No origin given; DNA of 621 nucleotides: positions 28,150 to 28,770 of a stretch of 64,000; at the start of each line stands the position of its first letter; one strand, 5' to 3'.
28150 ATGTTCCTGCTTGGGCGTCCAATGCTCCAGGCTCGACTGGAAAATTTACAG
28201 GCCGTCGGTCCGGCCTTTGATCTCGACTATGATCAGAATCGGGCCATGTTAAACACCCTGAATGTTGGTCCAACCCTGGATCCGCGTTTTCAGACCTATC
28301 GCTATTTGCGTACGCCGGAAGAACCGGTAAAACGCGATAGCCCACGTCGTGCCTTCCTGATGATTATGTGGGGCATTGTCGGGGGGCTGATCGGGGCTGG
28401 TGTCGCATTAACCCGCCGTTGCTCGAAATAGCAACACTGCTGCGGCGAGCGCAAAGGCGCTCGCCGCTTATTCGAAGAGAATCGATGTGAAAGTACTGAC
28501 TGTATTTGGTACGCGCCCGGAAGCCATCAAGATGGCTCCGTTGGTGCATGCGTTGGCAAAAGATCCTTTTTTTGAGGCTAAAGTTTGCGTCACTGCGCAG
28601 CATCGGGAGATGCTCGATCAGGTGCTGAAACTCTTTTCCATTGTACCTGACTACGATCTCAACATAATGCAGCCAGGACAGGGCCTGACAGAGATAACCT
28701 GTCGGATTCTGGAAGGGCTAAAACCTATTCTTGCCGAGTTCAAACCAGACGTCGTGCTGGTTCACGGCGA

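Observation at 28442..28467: Perfect GC-rich hairpin inside the ECA operon between wzzE and wecB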

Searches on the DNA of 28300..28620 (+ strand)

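Call 5: search_dna_similar(query=window:28300-28620:+, collection=ecoli_genomes, mode=near, max_rows=10, rows=spread)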
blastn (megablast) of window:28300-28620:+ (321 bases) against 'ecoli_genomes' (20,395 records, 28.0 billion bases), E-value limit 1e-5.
Records with a match: 5424; places in all: 5430; records where one place covers at least 80% of the query: 5423.
Genomes with a match: 5424 of 5426; with a place that covers at least 80% of the query: 5423. Places per genome that has any: lowest 1, median 1, highest 2. On chromosomes: 5429 places; on plasmids: 1.
Best place of each record, by identity: >=99% 5369; 95-99% 55.
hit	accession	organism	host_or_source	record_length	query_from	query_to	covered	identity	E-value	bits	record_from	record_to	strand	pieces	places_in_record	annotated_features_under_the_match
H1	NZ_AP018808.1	Escherichia coli strain E2865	Bos taurus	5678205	1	321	100%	100.0%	1e-166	593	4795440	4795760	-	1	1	wecB: non-hydrolyzing UDP-N-acetylglucosamine 2-epimerase | wzzE: ECA polysaccharide chain length modulation protein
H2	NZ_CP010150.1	Escherichia coli strain D7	dog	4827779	1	321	100%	99.7%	6e-165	588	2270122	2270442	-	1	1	wecB: non-hydrolyzing UDP-N-acetylglucosamine 2-epimerase | wzzE: ECA polysaccharide chain length modulation protein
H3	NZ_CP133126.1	Escherichia coli O157:H7 strain PNUSAE146131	missing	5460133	1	321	100%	99.7%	6e-165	588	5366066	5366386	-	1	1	wecB: non-hydrolyzing UDP-N-acetylglucosamine 2-epimerase | wzzE: ECA polysaccharide chain length modulation protein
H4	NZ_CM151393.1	Escherichia coli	Homo sapiens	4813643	1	321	100%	99.7%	6e-165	588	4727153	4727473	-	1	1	wecB: non-hydrolyzing UDP-N-acetylglucosamine 2-epimerase | wzzE: ECA polysaccharide chain length modulation protein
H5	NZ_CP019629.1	Escherichia coli strain MGY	P1 of YFP-CAM to MG1655 from E. Coli ...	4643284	1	321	100%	99.4%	3e-163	582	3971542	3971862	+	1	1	wecB: non-hydrolyzing UDP-N-acetylglucosamine 2-epimerase | wzzE: ECA polysaccharide chain length modulation protein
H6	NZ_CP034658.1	Escherichia coli strain ATCC 98082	missing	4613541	1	321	100%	99.4%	3e-163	582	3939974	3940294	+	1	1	wecB: non-hydrolyzing UDP-N-acetylglucosamine 2-epimerase | wzzE: ECA polysaccharide chain length modulation protein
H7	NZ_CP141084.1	Escherichia coli strain KE48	Homo sapiens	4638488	1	321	100%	99.4%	3e-163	582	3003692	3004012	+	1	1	wecB: non-hydrolyzing UDP-N-acetylglucosamine 2-epimerase | wzzE: ECA polysaccharide chain length modulation protein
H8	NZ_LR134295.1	Escherichia coli strain NCTC9080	missing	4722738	1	321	100%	99.4%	3e-163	582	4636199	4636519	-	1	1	wecB: non-hydrolyzing UDP-N-acetylglucosamine 2-epimerase | wzzE: ECA polysaccharide chain length modulation protein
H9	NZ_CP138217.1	Escherichia coli strain 20Y000092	Homo sapiens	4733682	1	321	100%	99.1%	1e-161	577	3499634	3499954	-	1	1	wecB: non-hydrolyzing UDP-N-acetylglucosamine 2-epimerase | wzzE: ECA polysaccharide chain length modulation protein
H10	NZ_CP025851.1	Escherichia coli strain 510016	Homo sapiens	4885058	1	173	54%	98.8%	5e-81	309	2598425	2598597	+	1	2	wzzE: ECA polysaccharide chain length modulation protein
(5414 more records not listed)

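Call 6: get_annotated_region(hit=H5, flank=4000)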
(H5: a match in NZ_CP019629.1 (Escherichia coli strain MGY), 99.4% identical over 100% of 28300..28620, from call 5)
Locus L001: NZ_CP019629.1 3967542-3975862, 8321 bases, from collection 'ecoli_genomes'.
description: Escherichia coli strain MGY chromosome, complete genome
organism: Escherichia coli strain MGY (NCBI taxid 562)
replicon: chromosome; assembly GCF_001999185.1
host: -; source: P1 of YFP-CAM to MG1655 from E. Coli stock center; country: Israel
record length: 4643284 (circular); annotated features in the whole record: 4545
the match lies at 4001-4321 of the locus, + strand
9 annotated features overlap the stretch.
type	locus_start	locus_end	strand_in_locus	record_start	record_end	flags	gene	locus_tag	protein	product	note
CDS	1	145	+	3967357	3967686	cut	trxA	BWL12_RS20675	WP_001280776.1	thioredoxin TrxA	-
CDS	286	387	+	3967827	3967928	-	rhoL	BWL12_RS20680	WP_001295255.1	rho operon leader peptide RhoL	-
CDS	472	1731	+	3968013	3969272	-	rho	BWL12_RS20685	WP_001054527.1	transcription termination factor Rho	-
CDS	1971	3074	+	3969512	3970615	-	wecA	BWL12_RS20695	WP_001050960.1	UDP-N-acetylglucosamine--undecaprenyl-phosphate N-acetylglucosaminephosphotransferase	-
CDS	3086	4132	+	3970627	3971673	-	wzzE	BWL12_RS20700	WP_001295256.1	ECA polysaccharide chain length modulation protein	-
CDS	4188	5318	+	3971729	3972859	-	wecB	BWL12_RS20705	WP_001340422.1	non-hydrolyzing UDP-N-acetylglucosamine 2-epimerase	-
CDS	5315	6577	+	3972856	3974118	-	wecC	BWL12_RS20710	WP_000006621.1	UDP-N-acetyl-D-mannosamine dehydrogenase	-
CDS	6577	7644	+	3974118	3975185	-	rffG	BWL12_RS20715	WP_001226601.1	dTDP-glucose 4,6-dehydratase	-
CDS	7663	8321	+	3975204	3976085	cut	rfbA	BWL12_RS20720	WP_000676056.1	glucose-1-phosphate thymidylyltransferase RfbA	-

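Call 11: search_dna_similar(query=window:28436-28475:+, collection=ecoli_genomes, mode=distant, max_evalue=10, max_rows=15, rows=spread)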
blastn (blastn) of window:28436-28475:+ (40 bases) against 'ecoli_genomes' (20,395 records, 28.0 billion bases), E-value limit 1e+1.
Records with a match: 5424; places in all: 5428; records where one place covers at least 80% of the query: 5424.
Genomes with a match: 5424 of 5426; with a place that covers at least 80% of the query: 5424. Places per genome that has any: lowest 1, median 1, highest 2. On chromosomes: 5427 places; on plasmids: 1.
Best place of each record, by identity: >=99% 621; 95-99% 4800; 90-95% 3.
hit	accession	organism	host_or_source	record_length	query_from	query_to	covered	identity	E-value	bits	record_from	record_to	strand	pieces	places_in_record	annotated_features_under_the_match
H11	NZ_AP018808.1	Escherichia coli strain E2865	Bos taurus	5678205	1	40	100%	100.0%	2e-11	73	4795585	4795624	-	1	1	none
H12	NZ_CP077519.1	Escherichia coli O111:H8 strain 7-16 37A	bovine feces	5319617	1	40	100%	100.0%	2e-11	73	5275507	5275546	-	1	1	none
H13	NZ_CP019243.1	Escherichia coli strain Combat2C1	Homo sapiens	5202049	1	40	100%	97.5%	9e-10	69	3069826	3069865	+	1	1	none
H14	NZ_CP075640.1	Escherichia coli strain S19-141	Homo sapiens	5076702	1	40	100%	97.5%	9e-10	69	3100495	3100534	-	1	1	none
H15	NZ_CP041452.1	Escherichia coli strain YPE3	Pork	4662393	1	40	100%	97.5%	9e-10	69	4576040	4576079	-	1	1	none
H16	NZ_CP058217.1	Escherichia coli Nissle 1917 strain Nissle 1917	Homo sapiens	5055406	1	40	100%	97.5%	9e-10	69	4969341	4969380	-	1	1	none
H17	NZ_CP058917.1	Escherichia coli strain MS8324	Homo sapiens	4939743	1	40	100%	97.5%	9e-10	69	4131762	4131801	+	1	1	none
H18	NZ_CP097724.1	Escherichia coli strain MS1494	Chicken airsac (Gallus gallus)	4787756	1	40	100%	97.5%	9e-10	69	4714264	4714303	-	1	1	none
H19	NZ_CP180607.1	Escherichia coli strain PS1Thumoskin9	Homo sapiens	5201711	1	40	100%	97.5%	9e-10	69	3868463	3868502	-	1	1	none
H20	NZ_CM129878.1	Escherichia coli strain MB07152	seawater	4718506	1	40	100%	97.5%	9e-10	69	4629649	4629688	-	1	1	none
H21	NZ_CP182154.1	Escherichia coli strain CUWW11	wastewater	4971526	1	40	100%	97.5%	9e-10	69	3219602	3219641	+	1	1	none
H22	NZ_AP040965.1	Escherichia coli strain g1-11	Homo sapiens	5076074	1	40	100%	97.5%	9e-10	69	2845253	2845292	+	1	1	none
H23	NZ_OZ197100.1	Escherichia coli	environment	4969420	1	40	100%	97.5%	9e-10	69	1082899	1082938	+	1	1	none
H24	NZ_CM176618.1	Escherichia coli strain 2c3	Gallus gallus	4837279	1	40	100%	97.5%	9e-10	69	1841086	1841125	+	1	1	none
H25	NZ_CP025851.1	Escherichia coli strain 510016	Homo sapiens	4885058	1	37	93%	94.6%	5e-7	59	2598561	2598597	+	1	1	none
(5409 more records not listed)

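Call 13: get_annotated_region(hit=H25, flank=1500)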
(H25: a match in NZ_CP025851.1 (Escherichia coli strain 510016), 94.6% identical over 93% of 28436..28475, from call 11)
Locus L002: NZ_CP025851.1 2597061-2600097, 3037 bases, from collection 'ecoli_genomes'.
description: Escherichia coli strain 510016 chromosome, complete genome
organism: Escherichia coli strain 510016 (NCBI taxid 562)
replicon: chromosome; assembly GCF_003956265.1
host: Homo sapiens; source: stool; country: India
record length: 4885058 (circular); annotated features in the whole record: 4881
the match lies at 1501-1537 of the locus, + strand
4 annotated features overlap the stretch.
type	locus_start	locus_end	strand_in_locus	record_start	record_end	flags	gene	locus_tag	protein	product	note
CDS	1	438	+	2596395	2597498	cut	wecA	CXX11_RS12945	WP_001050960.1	UDP-N-acetylglucosamine--undecaprenyl-phosphate N-acetylglucosaminephosphotransferase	-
CDS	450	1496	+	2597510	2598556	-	wzzE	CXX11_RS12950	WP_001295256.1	ECA polysaccharide chain length modulation protein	-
CDS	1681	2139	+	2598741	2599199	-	tnpA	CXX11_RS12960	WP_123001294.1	IS200/IS605-like element IS200C family transposase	-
CDS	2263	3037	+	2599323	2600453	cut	wecB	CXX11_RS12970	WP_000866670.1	non-hydrolyzing UDP-N-acetylglucosamine 2-epimerase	-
